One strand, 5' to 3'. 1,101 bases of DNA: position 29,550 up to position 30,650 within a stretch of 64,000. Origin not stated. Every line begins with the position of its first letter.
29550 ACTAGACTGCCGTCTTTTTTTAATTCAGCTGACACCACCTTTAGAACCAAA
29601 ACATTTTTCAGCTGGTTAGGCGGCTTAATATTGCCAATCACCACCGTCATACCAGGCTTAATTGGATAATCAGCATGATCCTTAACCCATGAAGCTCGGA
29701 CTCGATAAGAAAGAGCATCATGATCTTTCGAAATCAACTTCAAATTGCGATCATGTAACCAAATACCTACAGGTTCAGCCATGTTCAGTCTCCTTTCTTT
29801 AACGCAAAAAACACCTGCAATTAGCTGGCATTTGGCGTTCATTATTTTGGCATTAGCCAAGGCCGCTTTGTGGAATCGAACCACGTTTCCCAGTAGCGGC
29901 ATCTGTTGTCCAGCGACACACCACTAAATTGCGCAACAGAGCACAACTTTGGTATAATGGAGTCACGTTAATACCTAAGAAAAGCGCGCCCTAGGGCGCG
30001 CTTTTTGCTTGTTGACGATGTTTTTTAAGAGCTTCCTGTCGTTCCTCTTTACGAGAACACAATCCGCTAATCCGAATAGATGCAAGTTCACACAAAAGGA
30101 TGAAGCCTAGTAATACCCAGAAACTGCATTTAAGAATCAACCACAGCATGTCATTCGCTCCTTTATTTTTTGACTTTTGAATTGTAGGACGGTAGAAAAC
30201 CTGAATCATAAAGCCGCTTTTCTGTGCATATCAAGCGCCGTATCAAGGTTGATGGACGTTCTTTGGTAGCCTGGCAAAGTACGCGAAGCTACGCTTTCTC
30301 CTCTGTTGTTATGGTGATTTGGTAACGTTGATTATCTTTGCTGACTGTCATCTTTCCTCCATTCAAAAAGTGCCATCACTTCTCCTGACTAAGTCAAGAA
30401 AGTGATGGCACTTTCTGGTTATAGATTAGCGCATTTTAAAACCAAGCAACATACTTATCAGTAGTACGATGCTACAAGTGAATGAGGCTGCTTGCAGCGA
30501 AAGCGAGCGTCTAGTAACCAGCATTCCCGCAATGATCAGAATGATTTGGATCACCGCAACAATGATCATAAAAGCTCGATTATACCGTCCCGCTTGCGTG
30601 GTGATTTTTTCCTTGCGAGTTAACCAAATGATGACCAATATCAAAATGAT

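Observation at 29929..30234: Fst/par-like type I toxin-antitoxin: 52-aa hydrophobic peptide with convergent antisense RNA sharing a bidirectional terminator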

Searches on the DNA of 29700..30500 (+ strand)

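Call 6: search_dna_similar(query=window:29700-30500:+, collection=plasmids, mode=near, max_rows=30)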
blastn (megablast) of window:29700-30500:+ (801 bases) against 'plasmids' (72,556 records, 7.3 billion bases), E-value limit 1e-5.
Records with a match: 31; places in all: 42; records where one place covers at least 80% of the query: 28.
Best place of each record, by identity: >=99% 2; 95-99% 2; 90-95% 11; 80-90% 16.
By first word of the organism name: Lacticaseibacillus 31.
By predicted mobility (MOB-suite, as given by PLSDB): mobilizable 15; conjugative 15; non-mobilizable 1.
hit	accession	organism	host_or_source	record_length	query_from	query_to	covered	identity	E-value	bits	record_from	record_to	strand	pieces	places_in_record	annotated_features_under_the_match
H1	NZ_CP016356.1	Lacticaseibacillus paracasei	cell culture,starter culture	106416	1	801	100%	99.0%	0e+0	1435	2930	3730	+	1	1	hypothetical protein (x3)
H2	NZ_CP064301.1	Lacticaseibacillus paracasei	single cell,kimchi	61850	3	801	100%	98.6%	0e+0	1415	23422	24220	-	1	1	hypothetical protein (x3)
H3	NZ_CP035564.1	Lacticaseibacillus paracasei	cell culture,food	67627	3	801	100%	97.6%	0e+0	1371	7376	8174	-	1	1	hypothetical protein (x3)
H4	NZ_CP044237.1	Lacticaseibacillus paracasei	Pickle,fermented vegetable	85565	3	801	100%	93.9%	0e+0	1205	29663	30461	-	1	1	hypothetical protein (x3)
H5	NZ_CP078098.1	Lacticaseibacillus paracasei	mixed culture,infant feces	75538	1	799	100%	93.2%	0e+0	1177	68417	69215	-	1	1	hypothetical protein (x3)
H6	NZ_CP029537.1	Lacticaseibacillus paracasei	cell culture,cream products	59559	3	801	100%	91.9%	0e+0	1114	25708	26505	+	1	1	hypothetical protein (x3)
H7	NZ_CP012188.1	Lacticaseibacillus paracasei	cell culture,Koumiss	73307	3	801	100%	91.4%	0e+0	1092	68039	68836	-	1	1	hypothetical protein (x3)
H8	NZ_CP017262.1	Lacticaseibacillus paracasei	cell culture,cheese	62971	6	801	99%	91.6%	0e+0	1098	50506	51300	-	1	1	hypothetical protein (x3)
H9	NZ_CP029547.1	Lacticaseibacillus paracasei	bacterial culture,cheese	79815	1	801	100%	91.0%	0e+0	1079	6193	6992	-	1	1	hypothetical protein (x3)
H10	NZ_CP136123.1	Lacticaseibacillus paracasei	human,blood culture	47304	3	801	100%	91.2%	0e+0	1081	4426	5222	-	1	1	hypothetical protein (x3)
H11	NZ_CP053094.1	Lacticaseibacillus paracasei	whole organism,fermented milk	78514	3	801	100%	90.9%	0e+0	1070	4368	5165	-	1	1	hypothetical protein (x3)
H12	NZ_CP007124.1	Lacticaseibacillus paracasei N1115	traditional homemade dairy product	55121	3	798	99%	91.2%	0e+0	1081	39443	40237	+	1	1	hypothetical protein (x3)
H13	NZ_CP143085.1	Lacticaseibacillus paracasei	-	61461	3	801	100%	89.6%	0e+0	1009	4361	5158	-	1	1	hypothetical protein (x3)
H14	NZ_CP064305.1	Lacticaseibacillus paracasei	single cell,kimchi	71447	1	801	100%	87.0%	0e+0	902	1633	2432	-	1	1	hypothetical protein (x3)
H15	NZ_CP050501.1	Lacticaseibacillus paracasei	Single cell,Animal feed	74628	1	801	100%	86.7%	0e+0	885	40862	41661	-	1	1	hypothetical protein (x3)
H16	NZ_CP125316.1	Lacticaseibacillus rhamnosus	Homo sapiens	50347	3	801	100%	86.9%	0e+0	893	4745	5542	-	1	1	hypothetical protein (x3)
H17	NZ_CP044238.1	Lacticaseibacillus paracasei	Pickle,fermented vegetable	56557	1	801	100%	85.1%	0e+0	813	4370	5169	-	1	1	hypothetical protein (x3)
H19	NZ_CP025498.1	Lacticaseibacillus paracasei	cell culture,Korean adult feces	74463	1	668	83%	89.7%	0e+0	850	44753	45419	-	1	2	hypothetical protein (x2)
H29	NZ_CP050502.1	Lacticaseibacillus paracasei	Single cell,Animal feed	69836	216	801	73%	83.2%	2e-148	532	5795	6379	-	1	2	hypothetical protein (x2)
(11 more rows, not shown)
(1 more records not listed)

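Call 8: get_annotated_region(hit=H1, flank=4000)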
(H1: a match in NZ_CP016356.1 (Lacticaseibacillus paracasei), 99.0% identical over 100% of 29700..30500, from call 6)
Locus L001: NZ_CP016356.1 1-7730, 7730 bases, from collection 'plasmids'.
description: Lacticaseibacillus paracasei subsp. paracasei strain TMW 1.1434 plasmid pL11434-1, complete sequence
organism: Lacticaseibacillus paracasei (NCBI taxid 47714)
taxonomy: Bacteria; Bacillota; Bacilli; Lactobacillales; Lactobacillaceae; Lacticaseibacillus; Lacticaseibacillus paracasei
host: -; source: cell culture,starter culture; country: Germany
typing (MOB-suite, as given by PLSDB): mobilizable; relaxase MOBP,MOBP
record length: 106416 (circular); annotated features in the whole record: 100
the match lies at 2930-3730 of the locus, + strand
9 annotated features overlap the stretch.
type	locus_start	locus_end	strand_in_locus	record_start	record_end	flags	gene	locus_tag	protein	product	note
CDS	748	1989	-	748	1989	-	-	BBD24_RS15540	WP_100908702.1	hypothetical protein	-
CDS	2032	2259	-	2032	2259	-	-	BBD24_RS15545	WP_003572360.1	hypothetical protein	-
CDS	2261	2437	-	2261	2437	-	-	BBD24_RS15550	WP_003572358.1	hypothetical protein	-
CDS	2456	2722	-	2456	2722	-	-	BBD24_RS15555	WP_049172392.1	hypothetical protein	-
CDS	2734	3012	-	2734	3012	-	-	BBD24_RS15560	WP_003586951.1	hypothetical protein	-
CDS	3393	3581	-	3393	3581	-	-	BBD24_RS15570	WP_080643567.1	hypothetical protein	-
CDS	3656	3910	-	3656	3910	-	-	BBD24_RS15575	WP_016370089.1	hypothetical protein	-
CDS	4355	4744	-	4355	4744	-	-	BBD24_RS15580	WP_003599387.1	HU family DNA-binding protein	GO:0030261 - chromosome condensation [Evidence IEA]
CDS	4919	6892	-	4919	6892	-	-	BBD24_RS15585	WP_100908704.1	SpaA isopeptide-forming pilin-related protein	-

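Call 9: get_annotated_region(hit=H14, flank=4000)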
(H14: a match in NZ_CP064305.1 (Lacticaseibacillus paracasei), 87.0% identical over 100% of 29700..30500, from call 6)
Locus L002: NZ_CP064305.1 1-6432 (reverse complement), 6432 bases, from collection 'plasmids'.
description: Lacticaseibacillus paracasei subsp. tolerans strain MGB0734 plasmid pMGB0734-1, complete sequence
organism: Lacticaseibacillus paracasei (NCBI taxid 113557)
taxonomy: Bacteria; Bacillota; Bacilli; Lactobacillales; Lactobacillaceae; Lacticaseibacillus; Lacticaseibacillus paracasei
host: -; source: single cell,kimchi; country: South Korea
typing (MOB-suite, as given by PLSDB): conjugative; replicon rep_cluster_850; relaxase MOBP,MOBP; mating-pair formation MPF_T
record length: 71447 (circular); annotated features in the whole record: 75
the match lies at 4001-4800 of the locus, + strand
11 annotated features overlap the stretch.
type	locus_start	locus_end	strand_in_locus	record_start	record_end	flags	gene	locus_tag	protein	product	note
CDS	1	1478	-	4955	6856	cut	-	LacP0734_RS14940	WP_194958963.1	VirD4-like conjugal transfer protein, CD1115 family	-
CDS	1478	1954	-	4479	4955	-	-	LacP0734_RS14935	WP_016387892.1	PcfB family protein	-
CDS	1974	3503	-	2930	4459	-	-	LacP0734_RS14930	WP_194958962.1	immunoglobulin-like domain-containing protein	-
CDS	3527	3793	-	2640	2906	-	-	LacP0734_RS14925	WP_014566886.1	hypothetical protein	-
CDS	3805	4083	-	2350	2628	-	-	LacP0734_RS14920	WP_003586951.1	hypothetical protein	-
CDS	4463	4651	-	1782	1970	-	-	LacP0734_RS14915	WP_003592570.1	hypothetical protein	-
CDS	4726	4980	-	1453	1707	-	-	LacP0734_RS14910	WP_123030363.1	hypothetical protein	-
CDS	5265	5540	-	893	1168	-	-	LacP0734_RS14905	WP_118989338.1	hypothetical protein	-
CDS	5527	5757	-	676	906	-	-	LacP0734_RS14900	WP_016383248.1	hypothetical protein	-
CDS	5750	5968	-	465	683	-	-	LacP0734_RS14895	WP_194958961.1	hypothetical protein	-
CDS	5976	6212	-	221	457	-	-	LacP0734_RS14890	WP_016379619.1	hypothetical protein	-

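Call 10: get_annotated_region(hit=H17, flank=4000)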
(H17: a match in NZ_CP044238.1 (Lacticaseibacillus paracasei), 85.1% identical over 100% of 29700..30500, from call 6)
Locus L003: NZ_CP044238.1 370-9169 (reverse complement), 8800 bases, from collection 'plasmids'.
description: Lacticaseibacillus paracasei strain WX322 plasmid pWX2, complete sequence
organism: Lacticaseibacillus paracasei (NCBI taxid 1597)
taxonomy: Bacteria; Bacillota; Bacilli; Lactobacillales; Lactobacillaceae; Lacticaseibacillus; Lacticaseibacillus paracasei
host: -; source: Pickle,fermented vegetable; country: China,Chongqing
typing (MOB-suite, as given by PLSDB): conjugative; replicon rep_cluster_850; relaxase MOBP,MOBP; mating-pair formation MPF_T
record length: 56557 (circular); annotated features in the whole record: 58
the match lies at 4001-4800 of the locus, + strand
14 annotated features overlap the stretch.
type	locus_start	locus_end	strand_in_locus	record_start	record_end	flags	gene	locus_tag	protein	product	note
CDS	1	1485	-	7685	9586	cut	-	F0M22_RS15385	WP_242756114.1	VirD4-like conjugal transfer protein, CD1115 family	-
CDS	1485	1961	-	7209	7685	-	-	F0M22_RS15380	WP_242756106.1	PcfB family protein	-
CDS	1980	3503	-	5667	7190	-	-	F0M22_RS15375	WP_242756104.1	immunoglobulin-like domain-containing protein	-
CDS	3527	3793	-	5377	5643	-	-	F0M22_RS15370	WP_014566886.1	hypothetical protein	-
CDS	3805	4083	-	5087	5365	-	-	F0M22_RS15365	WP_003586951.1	hypothetical protein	-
CDS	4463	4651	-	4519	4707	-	-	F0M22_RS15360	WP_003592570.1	hypothetical protein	-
CDS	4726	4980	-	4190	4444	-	-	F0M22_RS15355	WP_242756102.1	hypothetical protein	-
CDS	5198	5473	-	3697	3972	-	-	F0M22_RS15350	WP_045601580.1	hypothetical protein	-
CDS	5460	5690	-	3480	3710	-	-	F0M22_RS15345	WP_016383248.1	hypothetical protein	-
CDS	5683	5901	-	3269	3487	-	-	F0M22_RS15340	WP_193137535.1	hypothetical protein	-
CDS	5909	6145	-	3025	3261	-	-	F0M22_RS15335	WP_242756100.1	hypothetical protein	-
CDS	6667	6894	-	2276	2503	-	-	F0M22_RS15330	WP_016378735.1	hypothetical protein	-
CDS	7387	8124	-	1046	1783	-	-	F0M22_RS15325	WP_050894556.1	hypothetical protein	-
CDS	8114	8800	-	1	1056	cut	-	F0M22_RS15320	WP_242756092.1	replication initiator protein A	-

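Call 11: get_annotated_region(hit=H4, flank=1500)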
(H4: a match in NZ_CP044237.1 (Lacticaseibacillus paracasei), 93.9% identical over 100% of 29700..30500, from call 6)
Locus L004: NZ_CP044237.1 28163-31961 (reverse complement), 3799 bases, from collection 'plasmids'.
description: Lacticaseibacillus paracasei strain WX322 plasmid pWX1, complete sequence
organism: Lacticaseibacillus paracasei (NCBI taxid 1597)
taxonomy: Bacteria; Bacillota; Bacilli; Lactobacillales; Lactobacillaceae; Lacticaseibacillus; Lacticaseibacillus paracasei
host: -; source: Pickle,fermented vegetable; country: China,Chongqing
typing (MOB-suite, as given by PLSDB): mobilizable; relaxase MOBP,MOBP
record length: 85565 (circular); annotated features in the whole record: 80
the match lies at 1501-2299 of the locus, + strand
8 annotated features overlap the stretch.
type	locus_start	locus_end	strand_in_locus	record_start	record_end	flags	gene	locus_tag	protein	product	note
CDS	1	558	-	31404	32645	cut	-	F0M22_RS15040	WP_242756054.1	hypothetical protein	-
CDS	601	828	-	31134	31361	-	-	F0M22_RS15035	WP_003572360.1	hypothetical protein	-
CDS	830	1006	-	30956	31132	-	-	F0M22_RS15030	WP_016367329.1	hypothetical protein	-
CDS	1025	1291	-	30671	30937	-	-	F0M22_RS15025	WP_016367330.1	hypothetical protein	-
CDS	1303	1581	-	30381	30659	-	-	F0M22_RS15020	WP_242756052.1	hypothetical protein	-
CDS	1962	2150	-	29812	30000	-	-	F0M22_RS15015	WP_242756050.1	hypothetical protein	-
CDS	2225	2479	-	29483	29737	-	-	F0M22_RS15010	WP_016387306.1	hypothetical protein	-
CDS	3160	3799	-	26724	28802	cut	-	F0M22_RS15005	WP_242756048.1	VaFE repeat-containing surface-anchored protein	-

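Call 12: get_annotated_region(hit=H6, flank=1500)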
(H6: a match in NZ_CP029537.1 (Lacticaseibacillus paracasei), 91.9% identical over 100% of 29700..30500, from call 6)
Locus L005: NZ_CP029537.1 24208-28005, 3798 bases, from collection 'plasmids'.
description: Lacticaseibacillus paracasei strain LC355 plasmid unnamed1, complete sequence
organism: Lacticaseibacillus paracasei (NCBI taxid 1597)
taxonomy: Bacteria; Bacillota; Bacilli; Lactobacillales; Lactobacillaceae; Lacticaseibacillus; Lacticaseibacillus paracasei
host: -; source: cell culture,cream products; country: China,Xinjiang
typing (MOB-suite, as given by PLSDB): mobilizable; replicon rep_cluster_816; relaxase MOBP
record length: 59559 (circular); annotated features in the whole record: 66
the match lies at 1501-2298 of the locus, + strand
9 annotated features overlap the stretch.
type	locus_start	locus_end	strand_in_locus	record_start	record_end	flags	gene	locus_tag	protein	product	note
CDS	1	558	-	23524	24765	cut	-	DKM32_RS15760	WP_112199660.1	hypothetical protein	-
CDS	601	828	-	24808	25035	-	-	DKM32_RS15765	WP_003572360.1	hypothetical protein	-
CDS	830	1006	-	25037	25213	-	-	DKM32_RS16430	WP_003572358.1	hypothetical protein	-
CDS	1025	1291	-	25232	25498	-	-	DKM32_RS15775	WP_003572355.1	hypothetical protein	-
CDS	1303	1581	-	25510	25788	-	-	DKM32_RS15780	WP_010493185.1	hypothetical protein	-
CDS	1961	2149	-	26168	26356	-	-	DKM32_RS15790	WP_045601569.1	hypothetical protein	-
CDS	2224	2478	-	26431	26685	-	-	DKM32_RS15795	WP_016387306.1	hypothetical protein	-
CDS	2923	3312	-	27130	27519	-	-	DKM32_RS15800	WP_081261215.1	HU family DNA-binding protein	GO:0030261 - chromosome condensation [Evidence IEA]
CDS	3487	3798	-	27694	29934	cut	-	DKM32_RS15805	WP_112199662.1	SpaA isopeptide-forming pilin-related protein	-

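Call 13: get_annotated_region(hit=H16, flank=1500)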
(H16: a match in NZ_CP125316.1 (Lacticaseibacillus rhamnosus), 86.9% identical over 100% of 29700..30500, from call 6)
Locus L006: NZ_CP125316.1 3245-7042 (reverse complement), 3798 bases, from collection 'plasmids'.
description: Lacticaseibacillus rhamnosus strain k32 plasmid unnamed1, complete sequence
organism: Lacticaseibacillus rhamnosus (NCBI taxid 47715)
taxonomy: Bacteria; Bacillota; Bacilli; Lactobacillales; Lactobacillaceae; Lacticaseibacillus; Lacticaseibacillus rhamnosus
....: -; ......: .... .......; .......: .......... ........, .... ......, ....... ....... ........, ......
typing (MOB-suite, as given by PLSDB): conjugative; replicon rep_cluster_850; relaxase MOBP; mating-pair formation MPF_T
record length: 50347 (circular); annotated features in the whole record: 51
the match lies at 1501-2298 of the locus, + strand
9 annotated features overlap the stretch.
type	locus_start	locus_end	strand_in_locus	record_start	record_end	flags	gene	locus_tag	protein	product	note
CDS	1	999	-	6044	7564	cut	-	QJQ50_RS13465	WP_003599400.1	immunoglobulin-like domain-containing protein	-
CDS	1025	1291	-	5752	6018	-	-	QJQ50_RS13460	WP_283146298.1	hypothetical protein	-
CDS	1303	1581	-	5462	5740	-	-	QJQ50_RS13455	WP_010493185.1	hypothetical protein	-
CDS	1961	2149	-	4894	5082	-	-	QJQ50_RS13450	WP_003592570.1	hypothetical protein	-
CDS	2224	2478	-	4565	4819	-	-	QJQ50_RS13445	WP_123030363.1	hypothetical protein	-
CDS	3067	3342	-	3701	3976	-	-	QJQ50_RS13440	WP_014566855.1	hypothetical protein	-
CDS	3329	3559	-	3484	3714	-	-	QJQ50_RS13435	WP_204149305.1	hypothetical protein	-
CDS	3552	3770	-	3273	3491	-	-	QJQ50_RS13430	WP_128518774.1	hypothetical protein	-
CDS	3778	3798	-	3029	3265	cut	-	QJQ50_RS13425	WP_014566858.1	hypothetical protein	-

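Call 14: get_annotated_region(hit=H19, flank=1500)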
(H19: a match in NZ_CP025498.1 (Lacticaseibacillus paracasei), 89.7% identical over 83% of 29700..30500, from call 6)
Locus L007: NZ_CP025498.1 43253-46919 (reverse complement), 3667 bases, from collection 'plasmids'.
description: Lacticaseibacillus paracasei subsp. tolerans strain AO356 plasmid pAO356, complete sequence
organism: Lacticaseibacillus paracasei (NCBI taxid 113557)
taxonomy: Bacteria; Bacillota; Bacilli; Lactobacillales; Lactobacillaceae; Lacticaseibacillus; Lacticaseibacillus paracasei
host: -; source: cell culture,Korean adult feces; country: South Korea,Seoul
typing (MOB-suite, as given by PLSDB): conjugative; replicon rep_cluster_850; relaxase MOBP,MOBP; mating-pair formation MPF_T
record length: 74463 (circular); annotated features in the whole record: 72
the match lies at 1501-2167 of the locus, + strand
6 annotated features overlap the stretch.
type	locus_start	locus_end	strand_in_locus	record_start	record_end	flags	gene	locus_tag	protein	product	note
CDS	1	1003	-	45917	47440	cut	-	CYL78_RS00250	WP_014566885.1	immunoglobulin-like domain-containing protein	-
CDS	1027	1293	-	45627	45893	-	-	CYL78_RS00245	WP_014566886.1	hypothetical protein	-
CDS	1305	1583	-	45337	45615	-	-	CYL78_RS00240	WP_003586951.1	hypothetical protein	-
CDS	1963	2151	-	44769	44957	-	-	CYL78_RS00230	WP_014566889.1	hypothetical protein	-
CDS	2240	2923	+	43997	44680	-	-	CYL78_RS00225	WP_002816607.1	IS6 family transposase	-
CDS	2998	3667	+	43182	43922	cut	larB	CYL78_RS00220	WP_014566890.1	nickel pincer cofactor biosynthesis protein LarB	GO:0006189 - 'de novo' IMP biosynthetic process [Evidence IEA]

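Call 15: get_annotated_region(hit=H29, flank=1500)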
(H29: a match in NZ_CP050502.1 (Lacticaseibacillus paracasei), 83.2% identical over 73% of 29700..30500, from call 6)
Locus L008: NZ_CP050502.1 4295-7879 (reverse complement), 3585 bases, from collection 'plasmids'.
description: Lacticaseibacillus paracasei strain NFFJ04 plasmid pLPCN-2, complete sequence
organism: Lacticaseibacillus paracasei (NCBI taxid 1597)
taxonomy: Bacteria; Bacillota; Bacilli; Lactobacillales; Lactobacillaceae; Lacticaseibacillus; Lacticaseibacillus paracasei
host: -; source: Single cell,Animal feed; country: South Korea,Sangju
typing (MOB-suite, as given by PLSDB): conjugative; relaxase MOBP; mating-pair formation MPF_T
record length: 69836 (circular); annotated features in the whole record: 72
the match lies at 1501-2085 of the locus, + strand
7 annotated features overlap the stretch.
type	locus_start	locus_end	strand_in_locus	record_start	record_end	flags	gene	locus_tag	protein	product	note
CDS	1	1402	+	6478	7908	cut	-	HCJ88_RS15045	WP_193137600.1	ISLre2 family transposase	-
CDS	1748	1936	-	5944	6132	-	-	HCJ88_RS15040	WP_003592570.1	hypothetical protein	-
CDS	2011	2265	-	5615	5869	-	-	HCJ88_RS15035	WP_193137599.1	hypothetical protein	-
CDS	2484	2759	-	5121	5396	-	-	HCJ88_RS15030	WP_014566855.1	hypothetical protein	-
CDS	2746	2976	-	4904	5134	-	-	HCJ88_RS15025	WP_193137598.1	hypothetical protein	-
CDS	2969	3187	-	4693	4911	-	-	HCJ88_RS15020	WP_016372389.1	hypothetical protein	-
CDS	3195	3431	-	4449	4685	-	-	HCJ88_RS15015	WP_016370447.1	hypothetical protein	-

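Call 33: search_rna_families(source=window, start=29700, end=30500, threshold=evalue, max_evalue=10)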
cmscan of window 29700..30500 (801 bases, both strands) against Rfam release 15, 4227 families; matches with E-value up to 10: 28.
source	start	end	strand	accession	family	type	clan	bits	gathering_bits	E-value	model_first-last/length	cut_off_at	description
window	30364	30417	-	RF00665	mir-290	Gene; miRNA;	CL00096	25.5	51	0.013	7-64/70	no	mir-290 microRNA precursor family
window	30361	30420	+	RF04134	MIR7504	Gene; miRNA;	-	25.1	83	0.062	1-124/124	no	MIR7504 microRNA precursor family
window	29972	30028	-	RF02066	STnc320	Gene; sRNA;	-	25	50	0.029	1-55/55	no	Salmonella enterica sRNA STnc320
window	30362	30419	-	RF04225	MIR7502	Gene; miRNA;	-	22.3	71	6.4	1-143/143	no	MIR7502 microRNA precursor family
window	30358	30423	+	RF00665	mir-290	Gene; miRNA;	CL00096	21.6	51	0.13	1-70/70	no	mir-290 microRNA precursor family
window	30365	30444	-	RF02618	SSRC34_2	Gene; sRNA;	-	20.8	48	0.88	1-125/125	no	Streptococcus sRNA 34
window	30355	30426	+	RF00051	mir-17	Gene; miRNA;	-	20.7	49.5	0.051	1-80/80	no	mir-17 microRNA precursor family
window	30367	30415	-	RF03839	MIR2599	Gene; miRNA;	-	20.6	120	0.34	1-132/132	no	MIR2599 microRNA precursor family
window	29956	30011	+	RF02054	STnc420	Gene; sRNA;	-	20.4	70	0.33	1-58/58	no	Salmonella enterica sRNA STnc420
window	29981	30050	-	RF02503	Atu_C9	Gene; sRNA;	-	19.5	40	0.0074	111-192/192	no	Rhizobiales sRNA Atu_C9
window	29945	30013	+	RF01772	rnk_pseudo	Cis-reg; leader;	-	19.5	55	1.2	1-108/108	no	Pseudomonas rnk leader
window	30353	30428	-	RF04093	mir-1784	Gene; miRNA;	-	18.9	98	0.72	1-92/92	no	mir-1784 microRNA precursor family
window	30356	30421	-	RF00051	mir-17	Gene; miRNA;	-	18.8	49.5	0.2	1-80/80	no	mir-17 microRNA precursor family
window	30363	30418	-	RF03237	MIR6425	Gene; miRNA;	-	18.4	142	0.61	1-125/125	no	MIR6425 microRNA precursor family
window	29980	30005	+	RF02066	STnc320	Gene; sRNA;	-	18.4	50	1.1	20-47/55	no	Salmonella enterica sRNA STnc320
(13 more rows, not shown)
